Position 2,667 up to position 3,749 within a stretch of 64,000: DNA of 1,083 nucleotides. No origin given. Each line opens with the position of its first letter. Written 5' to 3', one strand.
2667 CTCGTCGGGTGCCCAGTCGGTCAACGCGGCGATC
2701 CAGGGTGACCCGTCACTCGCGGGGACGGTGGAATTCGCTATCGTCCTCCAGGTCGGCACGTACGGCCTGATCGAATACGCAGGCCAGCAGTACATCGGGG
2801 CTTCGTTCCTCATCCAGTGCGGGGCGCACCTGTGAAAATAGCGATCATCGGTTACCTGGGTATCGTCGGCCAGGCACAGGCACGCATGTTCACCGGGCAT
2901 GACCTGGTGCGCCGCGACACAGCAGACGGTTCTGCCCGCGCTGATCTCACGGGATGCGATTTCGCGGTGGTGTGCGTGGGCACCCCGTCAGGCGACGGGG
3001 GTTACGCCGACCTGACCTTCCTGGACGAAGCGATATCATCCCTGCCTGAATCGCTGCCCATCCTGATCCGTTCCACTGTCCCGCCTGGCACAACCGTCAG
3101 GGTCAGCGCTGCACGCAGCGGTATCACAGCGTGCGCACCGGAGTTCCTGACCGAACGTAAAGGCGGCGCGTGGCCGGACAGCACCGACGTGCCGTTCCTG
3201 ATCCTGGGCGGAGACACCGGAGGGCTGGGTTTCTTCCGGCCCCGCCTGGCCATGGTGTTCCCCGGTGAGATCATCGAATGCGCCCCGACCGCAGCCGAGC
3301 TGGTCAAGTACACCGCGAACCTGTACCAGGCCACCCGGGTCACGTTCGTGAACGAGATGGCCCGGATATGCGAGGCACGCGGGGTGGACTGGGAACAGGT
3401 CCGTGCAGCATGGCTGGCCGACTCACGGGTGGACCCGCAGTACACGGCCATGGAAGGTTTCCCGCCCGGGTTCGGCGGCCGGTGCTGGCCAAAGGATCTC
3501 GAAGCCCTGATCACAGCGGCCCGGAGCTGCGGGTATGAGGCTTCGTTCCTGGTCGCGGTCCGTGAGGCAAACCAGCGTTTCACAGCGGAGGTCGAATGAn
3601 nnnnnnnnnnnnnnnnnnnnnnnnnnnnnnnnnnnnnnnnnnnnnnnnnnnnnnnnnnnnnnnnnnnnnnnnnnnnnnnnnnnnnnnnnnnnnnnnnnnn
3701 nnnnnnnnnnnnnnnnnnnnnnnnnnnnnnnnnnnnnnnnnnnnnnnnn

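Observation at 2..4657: Candidate virion-glycosylation module: S/T-rich repeat protein + truncated UDP-sugar dehydrogenase + GT-B glycosyltransferase inside the head-tail/tail gene block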

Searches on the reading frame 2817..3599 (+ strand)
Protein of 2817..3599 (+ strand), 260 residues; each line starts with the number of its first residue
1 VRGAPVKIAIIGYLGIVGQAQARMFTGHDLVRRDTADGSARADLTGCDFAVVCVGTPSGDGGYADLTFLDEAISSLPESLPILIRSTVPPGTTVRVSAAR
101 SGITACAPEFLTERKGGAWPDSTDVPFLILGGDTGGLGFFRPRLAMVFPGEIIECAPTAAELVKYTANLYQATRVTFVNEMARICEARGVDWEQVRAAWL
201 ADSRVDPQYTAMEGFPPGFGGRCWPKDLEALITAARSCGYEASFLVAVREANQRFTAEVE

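Call 5: search_protein_families(library=pfam, proteins=[window:2817-3599:+], max_evalue=0.01)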
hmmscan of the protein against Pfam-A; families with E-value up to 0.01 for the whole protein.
window:2817-3599:+ (260 aa): 3 families
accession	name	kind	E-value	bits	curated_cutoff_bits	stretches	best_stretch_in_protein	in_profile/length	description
PF00984.24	UDPG_MGDP_dh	-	3.3e-25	88.5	25.4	1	159-253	2-93/94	UDP-glucose/GDP-mannose dehydrogenase family, central domain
PF03721.20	UDPG_MGDP_dh_N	-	1.4e-07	31.7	27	1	35-113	65-158/187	UDP-glucose/GDP-mannose dehydrogenase family, NAD binding domain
PF14833.11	NAD_binding_11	-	0.00063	20.4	30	1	159-258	2-108/122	NAD-binding of NADP-dependent 3-hydroxyisobutyrate dehydrogenase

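Call 8: search_dna_similar(query=window:2817-3599:+, collection=phages, mode=protein, max_rows=30)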
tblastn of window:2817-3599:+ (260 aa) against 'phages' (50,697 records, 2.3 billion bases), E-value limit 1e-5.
Records with a match: 34; places in all: 38; records where one place covers at least 80% of the query: 27.
Best place of each record, by identity: <60% 34.
By first word of the organism name: Microbacterium 13; Bacteriophage 3; Listeria 3; Pseudomonas 2; Aphanizomenon 2; Vibrio 2; Bacillus 2; Synechococcus 2; Mycobacterium 1; Wolbachia 1; and 3 more.
By host as written in the record: Microbacterium paraoxydans NWU1 7; - 6; Synechococcus sp. WH8109 3; Microbacterium paraoxydans NRRL B-14843 2; Microbacterium sp. 2; Microbacterium foliorum NRRL B-24224 2; Vibrio cholerae O1 El Tor 2; Listeria monocytogenes 2; and 7 more.
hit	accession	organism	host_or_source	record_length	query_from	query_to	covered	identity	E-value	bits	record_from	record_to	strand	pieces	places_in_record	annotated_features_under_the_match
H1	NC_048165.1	Microbacterium phage Fireman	Microbacterium paraoxydans NWU1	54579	6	252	95%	30.4%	9e-10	64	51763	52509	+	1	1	89: UDP-glucose dehydrogenase | 88: glycosyltransferase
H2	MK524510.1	Microbacterium phage Fireman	Microbacterium paraoxydans NWU1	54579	6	252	95%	30.4%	9e-10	64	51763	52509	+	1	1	89: UDP-glucose dehydrogenase | 88: glycosyltransferase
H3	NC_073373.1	Microbacterium phage Tyrumbra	Microbacterium paraoxydans NRRL B-14843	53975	6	252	95%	30.4%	1e-9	64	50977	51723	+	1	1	85: UDP-glucose dehydrogenase | 84: glycosyltransferase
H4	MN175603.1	Microbacterium phage Tyrumbra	Microbacterium paraoxydans NRRL B-14843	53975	6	252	95%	30.4%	1e-9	64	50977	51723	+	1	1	85: UDP-glucose dehydrogenase | 84: glycosyltransferase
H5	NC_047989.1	Microbacterium phage RobsFeet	Microbacterium paraoxydans NWU1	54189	6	252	95%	30.4%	1e-9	64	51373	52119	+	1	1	92: UDP-glucose dehydrogenase | 91: glycosyltransferase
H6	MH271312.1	Microbacterium phage RobsFeet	Microbacterium paraoxydans NWU1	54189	6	252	95%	30.4%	1e-9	64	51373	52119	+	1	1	92: UDP-glucose dehydrogenase | 91: glycosyltransferase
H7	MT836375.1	Bacteriophage sp.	human fecal samples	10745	29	255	87%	32.3%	7e-28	117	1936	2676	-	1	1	record has no annotation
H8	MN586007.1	Microbacterium phage Smarties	Microbacterium paraoxydans NWU1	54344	6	245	92%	29.7%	1e-10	67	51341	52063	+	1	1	94: UDP-glucose dehydrogenase | 93: glycosyltransferase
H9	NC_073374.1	Microbacterium phage Ariadne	Microbacterium paraoxydans NWU1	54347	6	245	92%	29.7%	1e-10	67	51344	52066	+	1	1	94: UDP-glucose dehydrogenase | 93: glycosyltransferase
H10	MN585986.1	Microbacterium phage Ariadne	Microbacterium paraoxydans NWU1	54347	6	245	92%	29.7%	1e-10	67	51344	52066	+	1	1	94: UDP-glucose dehydrogenase | 93: glycosyltransferase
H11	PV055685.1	Pseudomonas phage QdP_Psa3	Pseudomonas syringae pv. actinidiae ...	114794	47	259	82%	32.6%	2e-20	96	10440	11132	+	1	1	UDP-glucose dehydrogenase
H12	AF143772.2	Mycobacterium avium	-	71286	48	257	81%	32.7%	2e-21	99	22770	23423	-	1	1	gdhgA: GdhgA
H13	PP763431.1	Microbacterium phage Merry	Microbacterium sp.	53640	4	245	93%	28.4%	5e-10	65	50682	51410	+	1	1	UDP-glucose dehydrogenase | hypothetical protein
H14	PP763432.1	Microbacterium phage Sunny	Microbacterium sp.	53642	4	245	93%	28.4%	5e-10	65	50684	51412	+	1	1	UDP-glucose dehydrogenase | hypothetical protein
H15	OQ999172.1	Listeria phage LIS04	Listeria innocua ATCC 51742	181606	6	253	95%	27.6%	3e-19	92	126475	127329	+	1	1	UDP-glucose dehydrogenase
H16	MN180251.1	Wolbachia phage WO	Wolbachia sp. wMel_KL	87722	52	259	80%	32.3%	3e-23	104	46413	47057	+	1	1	UDP-glucose 6-dehydrogenase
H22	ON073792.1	Aphanizomenon phage Yong-DA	Aphanizomenon flos-aquae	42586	47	256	81%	29.7%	4e-21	98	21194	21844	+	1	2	UDP-glucose 6-dehydrogenase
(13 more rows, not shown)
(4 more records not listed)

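Call 12: get_annotated_region(hit=H1, flank=5000)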
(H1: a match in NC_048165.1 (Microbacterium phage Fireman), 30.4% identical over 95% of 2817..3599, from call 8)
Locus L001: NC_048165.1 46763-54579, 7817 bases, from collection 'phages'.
description: Microbacterium phage Fireman, complete genome.
organism: Microbacterium phage Fireman (NCBI taxid 2530118)
taxonomy: Viruses; Duplodnaviria; Heunggongvirae; Uroviricota; Caudoviricetes; Metamorphoovirus; Metamorphoovirus fireman
host: Microbacterium paraoxydans NWU1; source: soil; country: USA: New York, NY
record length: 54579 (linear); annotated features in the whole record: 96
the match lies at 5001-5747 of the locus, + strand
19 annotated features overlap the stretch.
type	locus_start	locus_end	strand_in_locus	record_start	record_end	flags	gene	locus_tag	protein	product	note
CDS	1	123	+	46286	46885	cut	77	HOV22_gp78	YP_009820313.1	hypothetical protein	-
CDS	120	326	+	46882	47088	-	78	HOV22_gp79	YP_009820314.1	hypothetical protein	-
CDS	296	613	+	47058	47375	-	79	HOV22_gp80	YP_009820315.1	hypothetical protein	-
CDS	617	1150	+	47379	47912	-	80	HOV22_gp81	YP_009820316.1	hypothetical protein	-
CDS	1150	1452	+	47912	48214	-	81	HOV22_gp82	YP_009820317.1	hypothetical protein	-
CDS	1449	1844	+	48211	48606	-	82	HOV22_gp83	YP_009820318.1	hypothetical protein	-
CDS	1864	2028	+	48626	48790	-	96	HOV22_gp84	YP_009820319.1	hypothetical protein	-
CDS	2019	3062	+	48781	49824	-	83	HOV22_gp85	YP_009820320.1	glycosyltransferase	-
CDS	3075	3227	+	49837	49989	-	84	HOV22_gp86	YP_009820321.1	hypothetical protein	-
CDS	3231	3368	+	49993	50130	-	85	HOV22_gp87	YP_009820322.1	hypothetical protein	-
CDS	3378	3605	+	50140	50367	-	86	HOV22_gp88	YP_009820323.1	RNA polymerase sigma factor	-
CDS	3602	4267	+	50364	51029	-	87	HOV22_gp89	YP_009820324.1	ParB-like partition protein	-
CDS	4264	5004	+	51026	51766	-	88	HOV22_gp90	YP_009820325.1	glycosyltransferase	-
CDS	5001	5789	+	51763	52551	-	89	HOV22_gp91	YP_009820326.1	UDP-glucose dehydrogenase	-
CDS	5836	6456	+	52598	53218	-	90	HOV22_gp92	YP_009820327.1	AAA-ATPase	-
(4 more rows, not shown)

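Call 14: find_homologous_proteins(query=window:2817-3599:+)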
Query window:2817-3599:+ (260 aa): 466 proteins with E <= 0.001 among 2109 candidates; the best 120 are listed.
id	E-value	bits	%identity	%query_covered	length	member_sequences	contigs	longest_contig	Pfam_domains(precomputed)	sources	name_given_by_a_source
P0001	5.6e-168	575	100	98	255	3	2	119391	PF00984.25,PF03721.21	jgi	jgi:nucleotide sugar dehydrogenase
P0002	2.7e-97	343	63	97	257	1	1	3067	PF00984.25,PF03721.21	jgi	jgi:UDPglucose 6-dehydrogenase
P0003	2.9e-95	337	64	96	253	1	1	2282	PF00984.25,PF03721.21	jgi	jgi:UDPglucose 6-dehydrogenase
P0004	3.3e-95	337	63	97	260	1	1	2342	PF00984.25,PF03721.21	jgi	jgi:UDPglucose 6-dehydrogenase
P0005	9.1e-95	335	63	96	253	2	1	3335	PF00984.25,PF03721.21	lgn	-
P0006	1.6e-94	334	63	96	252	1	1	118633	PF00984.25,PF03721.21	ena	-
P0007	3.8e-94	333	60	97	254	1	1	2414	PF00984.25,PF03721.21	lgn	-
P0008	4.7e-94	333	62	96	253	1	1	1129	PF00984.25,PF03721.21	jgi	jgi:UDPglucose 6-dehydrogenase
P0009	6.0e-94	332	61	97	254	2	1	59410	PF00984.25,PF03721.21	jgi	jgi:UDPglucose 6-dehydrogenase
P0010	2.3e-93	330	60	96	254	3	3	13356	PF00984.25,PF03721.21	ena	-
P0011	6.2e-93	329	61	97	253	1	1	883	PF00984.25,PF03721.21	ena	-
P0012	8.3e-93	329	62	97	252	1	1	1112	PF00984.25,PF03721.21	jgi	jgi:UDPglucose 6-dehydrogenase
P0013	8.7e-92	325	61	96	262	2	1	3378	PF00984.25,PF03721.21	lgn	-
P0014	1.9e-91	324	61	96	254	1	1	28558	PF00984.25,PF03721.21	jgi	jgi:UDPglucose 6-dehydrogenase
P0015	2.0e-91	324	61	96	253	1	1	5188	PF00984.25,PF03721.21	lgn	-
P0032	7.1e-88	313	57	96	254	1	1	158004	PF00984.25,PF03721.21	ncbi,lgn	-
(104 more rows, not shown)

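Call 16: find_encoding_contigs(protein=P0006, flank=10000, max_places=2)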
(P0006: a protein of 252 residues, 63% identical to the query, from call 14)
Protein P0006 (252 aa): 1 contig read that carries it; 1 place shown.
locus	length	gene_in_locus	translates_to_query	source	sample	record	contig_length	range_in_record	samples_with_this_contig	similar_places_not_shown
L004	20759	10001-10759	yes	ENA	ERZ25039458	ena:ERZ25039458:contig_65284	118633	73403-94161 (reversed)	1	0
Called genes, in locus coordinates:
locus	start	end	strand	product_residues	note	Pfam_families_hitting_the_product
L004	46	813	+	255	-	-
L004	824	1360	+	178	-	-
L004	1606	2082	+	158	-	PF04480:DUF559 (weak)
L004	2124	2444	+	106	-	-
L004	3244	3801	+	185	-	-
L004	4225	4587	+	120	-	-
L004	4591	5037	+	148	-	-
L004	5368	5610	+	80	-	-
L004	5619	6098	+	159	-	-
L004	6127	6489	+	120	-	PF13692:Glyco_trans_1_4 (weak)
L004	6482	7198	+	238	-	-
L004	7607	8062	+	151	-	PF01370:Epimerase, PF16363:GDP_Man_Dehyd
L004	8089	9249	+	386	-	PF08421:Methyltransf_13, PF13489:Methyltransf_23, PF08484:Methyltransf_14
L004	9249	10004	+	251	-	PF04724:Glyco_transf_17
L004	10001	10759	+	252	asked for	PF03721:UDPG_MGDP_dh_N, PF00984:UDPG_MGDP_dh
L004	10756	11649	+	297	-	PF01370:Epimerase, PF04321:RmlD_sub_bind, PF07993:NAD_binding_4 (faint), PF13460:NAD_binding_10 (faint), PF16363:GDP_Man_Dehyd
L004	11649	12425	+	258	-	PF04724:Glyco_transf_17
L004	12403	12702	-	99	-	-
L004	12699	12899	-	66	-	PF00376:MerR (weak), PF12728:HTH_17, PF13411:MerR_1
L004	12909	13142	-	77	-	-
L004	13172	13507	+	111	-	PF08241:Methyltransf_11 (weak)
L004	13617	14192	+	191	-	PF05060:MGAT2 (faint)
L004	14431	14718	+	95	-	-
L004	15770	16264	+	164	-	-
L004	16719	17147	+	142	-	-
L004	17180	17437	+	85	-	-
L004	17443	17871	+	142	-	-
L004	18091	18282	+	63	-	-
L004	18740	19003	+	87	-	-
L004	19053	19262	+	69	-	-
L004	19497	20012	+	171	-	-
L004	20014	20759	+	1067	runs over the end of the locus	-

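Call 17: find_encoding_contigs(protein=P0032, flank=10000, max_places=2)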
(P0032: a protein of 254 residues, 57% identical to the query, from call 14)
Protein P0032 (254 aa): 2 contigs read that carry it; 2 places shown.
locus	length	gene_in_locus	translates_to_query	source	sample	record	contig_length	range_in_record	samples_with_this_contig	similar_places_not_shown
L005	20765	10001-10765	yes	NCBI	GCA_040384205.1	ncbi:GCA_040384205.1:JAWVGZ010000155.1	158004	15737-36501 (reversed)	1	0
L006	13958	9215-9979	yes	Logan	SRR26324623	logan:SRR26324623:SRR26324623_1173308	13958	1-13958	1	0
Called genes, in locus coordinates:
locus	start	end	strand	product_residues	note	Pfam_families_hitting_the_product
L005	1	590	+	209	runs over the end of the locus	-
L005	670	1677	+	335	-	PF01073:3Beta_HSD, PF01370:Epimerase, PF04321:RmlD_sub_bind, PF13460:NAD_binding_10, PF16363:GDP_Man_Dehyd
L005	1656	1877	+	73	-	-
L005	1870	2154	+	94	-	-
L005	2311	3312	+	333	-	PF20706:GT4-conflict, PF00534:Glycos_transf_1, PF13692:Glyco_trans_1_4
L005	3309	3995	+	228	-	-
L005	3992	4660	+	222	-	-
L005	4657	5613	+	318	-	PF01073:3Beta_HSD, PF01370:Epimerase, PF02719:Polysacc_synt_2, PF04321:RmlD_sub_bind, PF07993:NAD_binding_4 (faint), PF08659:KR (weak), PF13460:NAD_binding_10, PF16363:GDP_Man_Dehyd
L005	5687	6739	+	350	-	PF08421:Methyltransf_13 (faint), PF13489:Methyltransf_23, PF08484:Methyltransf_14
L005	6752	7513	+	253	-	PF00106:adh_short, PF08659:KR (weak), PF13561:adh_short_C2, PF23441:SDR (weak)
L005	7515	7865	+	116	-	PF00190:Cupin_1, PF07883:Cupin_2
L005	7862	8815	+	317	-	PF01370:Epimerase, PF04321:RmlD_sub_bind, PF05368:NmrA (weak), PF16363:GDP_Man_Dehyd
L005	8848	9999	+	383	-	PF08421:Methyltransf_13, PF13489:Methyltransf_23, PF08241:Methyltransf_11, PF08242:Methyltransf_12, PF13649:Methyltransf_25 (faint), PF08484:Methyltransf_14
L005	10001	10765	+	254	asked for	PF03721:UDPG_MGDP_dh_N, PF00984:UDPG_MGDP_dh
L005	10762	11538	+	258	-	PF04724:Glyco_transf_17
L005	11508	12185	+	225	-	PF13578:Methyltransf_24 (weak)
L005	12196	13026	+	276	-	-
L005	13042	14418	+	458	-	PF05050:Methyltransf_21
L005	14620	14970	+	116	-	-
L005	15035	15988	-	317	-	-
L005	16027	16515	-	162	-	-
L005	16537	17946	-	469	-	-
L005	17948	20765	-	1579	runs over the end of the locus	PF21722:Gly_rich_2 (weak), PF05345:He_PIG, PF04185:Phosphoesterase, PF00801:PKD, PF18911:PKD_4, PF04185:Phosphoesterase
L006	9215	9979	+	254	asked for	PF03721:UDPG_MGDP_dh_N, PF00984:UDPG_MGDP_dh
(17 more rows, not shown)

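Call 18: search_protein_families(library=phrogs, proteins=[window:2817-3599:+], max_evalue=0.01)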
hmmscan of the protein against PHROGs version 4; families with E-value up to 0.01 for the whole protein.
window:2817-3599:+ (260 aa): 1 family
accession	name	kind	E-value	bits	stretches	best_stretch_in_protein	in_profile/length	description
phrog_9148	-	other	3.5e-29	103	1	45-254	75-293/382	UDP-glucose dehydrogenase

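Call 19: search_protein_families(library=ncbifam, proteins=[window:2817-3599:+], max_evalue=0.01)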
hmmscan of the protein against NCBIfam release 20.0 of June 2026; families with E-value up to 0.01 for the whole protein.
window:2817-3599:+ (260 aa): 6 families
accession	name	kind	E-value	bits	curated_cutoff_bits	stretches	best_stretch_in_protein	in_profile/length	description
TIGR03026.1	NDP-sugDHase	subfamily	1.1e-36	126.5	189.8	1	41-256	71-297/413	nucleotide sugar dehydrogenase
NF047673.2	TeichurnBiosyTuaD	equivalog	5e-27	95.1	700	1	45-255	76-293/439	UDP-glucose 6-dehydrogenase TuaD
NF041297.1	UDPGDh_AglM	equivalog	2.4e-25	89.3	670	1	43-254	71-299/429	UDP-glucose 6-dehydrogenase AglM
NF040825.1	UDPMaNacDH_Arch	equivalog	5.4e-14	51.9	750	2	39-97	68-129/418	UDP-N-acetyl-D-mannosamine dehydrogenase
NF011631.0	PRK15057.1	equivalog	1.5e-09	37.5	757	1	82-253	113-281/388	UDP-glucose 6-dehydrogenase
NF008286.0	PRK11064.1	equivalog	8.5e-07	27.9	459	1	148-227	196-270/420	UDP-N-acetyl-D-mannosamine dehydrogenase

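Call 23: search_solved_structures(query=window:2817-3599:+, show_alignments=2, max_evalue=0.001)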
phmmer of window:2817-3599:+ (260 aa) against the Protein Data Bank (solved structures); distinct sequences matched with E-value up to 0.001: 29.
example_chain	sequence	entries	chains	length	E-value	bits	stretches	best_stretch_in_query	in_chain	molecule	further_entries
3gg2_A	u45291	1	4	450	3.9e-23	85.5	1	47-254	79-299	Sugar dehydrogenase, UDP-glucose/GDP-mannose dehydrogenase family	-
3vtf_A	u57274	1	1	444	1.8e-20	76.7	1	39-253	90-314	UDP-glucose 6-dehydrogenase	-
4a7p_A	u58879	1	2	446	2.3e-19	73.1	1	46-236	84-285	UDP-GLUCOSE DEHYDROGENASE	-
1mfz_A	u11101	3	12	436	2e-18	70.1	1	44-252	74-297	GDP-mannose 6-dehydrogenase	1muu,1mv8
2y0e_A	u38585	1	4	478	1.1e-17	67.7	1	45-252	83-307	UDP-GLUCOSE DEHYDROGENASE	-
2y0c_A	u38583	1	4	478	1.2e-17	67.5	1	45-252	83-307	UDP-GLUCOSE DEHYDROGENASE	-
2y0d_A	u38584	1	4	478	1.2e-17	67.5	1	45-252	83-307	UDP-GLUCOSE DEHYDROGENASE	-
4r16_A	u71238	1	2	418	3.1e-11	46.5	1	42-237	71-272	418aa long hypothetical UDP-N-acetyl-D-mannosaminuronic acid dehydrogenase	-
3phl_A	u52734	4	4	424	1.6e-10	44.1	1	63-252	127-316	UDP-glucose 6-dehydrogenase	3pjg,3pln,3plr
3pid_A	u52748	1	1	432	1.7e-10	44.1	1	63-252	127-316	UDP-glucose 6-dehydrogenase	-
6c58_A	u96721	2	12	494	2.4e-09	40.3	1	106-233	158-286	UDP-glucose 6-dehydrogenase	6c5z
7kws_A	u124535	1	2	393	3.1e-09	39.9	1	46-252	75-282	UDP-glucose 6-dehydrogenase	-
5w4x_A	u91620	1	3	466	1.1e-08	38.2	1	106-233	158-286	UDP-glucose 6-dehydrogenase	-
2q3e_A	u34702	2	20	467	1.1e-08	38.1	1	106-233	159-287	UDP-glucose 6-dehydrogenase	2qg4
3tdk_A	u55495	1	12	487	1.2e-08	38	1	106-233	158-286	UDP-glucose 6-dehydrogenase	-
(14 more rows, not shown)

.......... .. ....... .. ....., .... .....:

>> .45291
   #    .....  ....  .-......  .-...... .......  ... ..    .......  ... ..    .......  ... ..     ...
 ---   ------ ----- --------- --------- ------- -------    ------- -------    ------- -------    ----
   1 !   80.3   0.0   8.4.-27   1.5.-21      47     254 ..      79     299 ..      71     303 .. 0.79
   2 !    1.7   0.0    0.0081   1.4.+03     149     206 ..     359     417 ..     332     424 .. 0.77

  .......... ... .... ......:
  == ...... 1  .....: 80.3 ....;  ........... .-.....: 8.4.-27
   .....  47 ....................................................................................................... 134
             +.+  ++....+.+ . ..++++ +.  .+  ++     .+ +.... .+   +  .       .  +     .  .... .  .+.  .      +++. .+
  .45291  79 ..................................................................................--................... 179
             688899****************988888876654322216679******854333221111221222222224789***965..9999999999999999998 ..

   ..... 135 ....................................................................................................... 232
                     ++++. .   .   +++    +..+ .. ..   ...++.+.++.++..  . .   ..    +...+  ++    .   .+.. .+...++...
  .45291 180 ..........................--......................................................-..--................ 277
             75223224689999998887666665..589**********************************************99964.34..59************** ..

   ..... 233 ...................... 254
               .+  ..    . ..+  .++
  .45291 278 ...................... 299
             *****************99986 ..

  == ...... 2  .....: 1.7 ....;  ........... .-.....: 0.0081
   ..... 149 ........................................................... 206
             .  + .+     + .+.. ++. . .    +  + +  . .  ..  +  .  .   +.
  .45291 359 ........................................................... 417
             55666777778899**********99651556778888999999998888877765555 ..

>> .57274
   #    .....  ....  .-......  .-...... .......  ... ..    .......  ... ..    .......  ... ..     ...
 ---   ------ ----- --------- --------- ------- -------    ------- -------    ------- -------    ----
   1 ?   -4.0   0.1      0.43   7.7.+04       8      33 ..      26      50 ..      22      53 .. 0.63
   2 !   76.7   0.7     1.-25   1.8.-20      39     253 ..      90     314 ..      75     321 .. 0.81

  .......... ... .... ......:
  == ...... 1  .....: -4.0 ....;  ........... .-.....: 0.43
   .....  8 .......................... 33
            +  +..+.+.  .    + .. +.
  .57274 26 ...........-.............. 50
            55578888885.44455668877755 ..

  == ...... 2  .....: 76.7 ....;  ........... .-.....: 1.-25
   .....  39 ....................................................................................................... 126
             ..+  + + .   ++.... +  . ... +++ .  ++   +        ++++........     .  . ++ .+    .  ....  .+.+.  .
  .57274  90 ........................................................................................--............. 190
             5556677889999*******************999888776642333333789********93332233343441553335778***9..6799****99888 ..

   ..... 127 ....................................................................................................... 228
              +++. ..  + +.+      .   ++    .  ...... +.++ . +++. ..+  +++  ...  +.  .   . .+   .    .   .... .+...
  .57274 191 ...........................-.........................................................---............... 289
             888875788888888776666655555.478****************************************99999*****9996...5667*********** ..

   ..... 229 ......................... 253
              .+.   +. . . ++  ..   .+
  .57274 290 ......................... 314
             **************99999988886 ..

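Call 28: find_related_loci(query=A1, collection=viral_contigs, flank=10000)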
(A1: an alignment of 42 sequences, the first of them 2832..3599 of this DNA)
Query A1 (255 aa) in viral_contigs; peptide patterns used: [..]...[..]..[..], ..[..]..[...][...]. (x = any residue, [..] = any of these).
225 stretches matched a pattern; 28 encode a relative of the query (tblastn E <= 1e-3); 28 distinct loci.
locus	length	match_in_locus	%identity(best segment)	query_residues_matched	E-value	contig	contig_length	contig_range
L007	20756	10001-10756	61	1-252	5e-94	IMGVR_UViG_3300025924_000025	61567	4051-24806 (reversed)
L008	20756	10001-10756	56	1-251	8e-90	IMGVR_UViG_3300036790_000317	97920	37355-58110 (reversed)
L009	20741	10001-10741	59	1-247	7e-89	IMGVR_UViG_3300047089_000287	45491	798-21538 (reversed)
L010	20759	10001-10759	56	1-250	1e-86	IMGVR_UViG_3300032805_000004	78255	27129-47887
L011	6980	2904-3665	52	1-253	1e-82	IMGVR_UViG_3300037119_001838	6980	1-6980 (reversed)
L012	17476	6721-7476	54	1-251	9e-83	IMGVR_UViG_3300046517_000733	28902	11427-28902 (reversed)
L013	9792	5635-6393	50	1-252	1e-79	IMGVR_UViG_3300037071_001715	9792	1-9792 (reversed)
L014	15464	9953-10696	58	3-250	2e-79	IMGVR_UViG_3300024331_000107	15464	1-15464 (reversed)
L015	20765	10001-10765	51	1-253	2e-79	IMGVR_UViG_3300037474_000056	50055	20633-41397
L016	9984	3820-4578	52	1-252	2e-79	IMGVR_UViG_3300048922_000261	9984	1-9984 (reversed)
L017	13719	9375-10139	53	1-250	8e-79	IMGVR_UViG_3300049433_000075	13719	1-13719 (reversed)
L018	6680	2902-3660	50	1-250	2e-77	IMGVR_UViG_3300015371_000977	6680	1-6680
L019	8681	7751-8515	52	2-252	3e-76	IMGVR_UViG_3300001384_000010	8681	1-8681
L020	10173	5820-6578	50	1-250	4e-75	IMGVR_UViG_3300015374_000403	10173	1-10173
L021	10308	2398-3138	49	5-250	7e-74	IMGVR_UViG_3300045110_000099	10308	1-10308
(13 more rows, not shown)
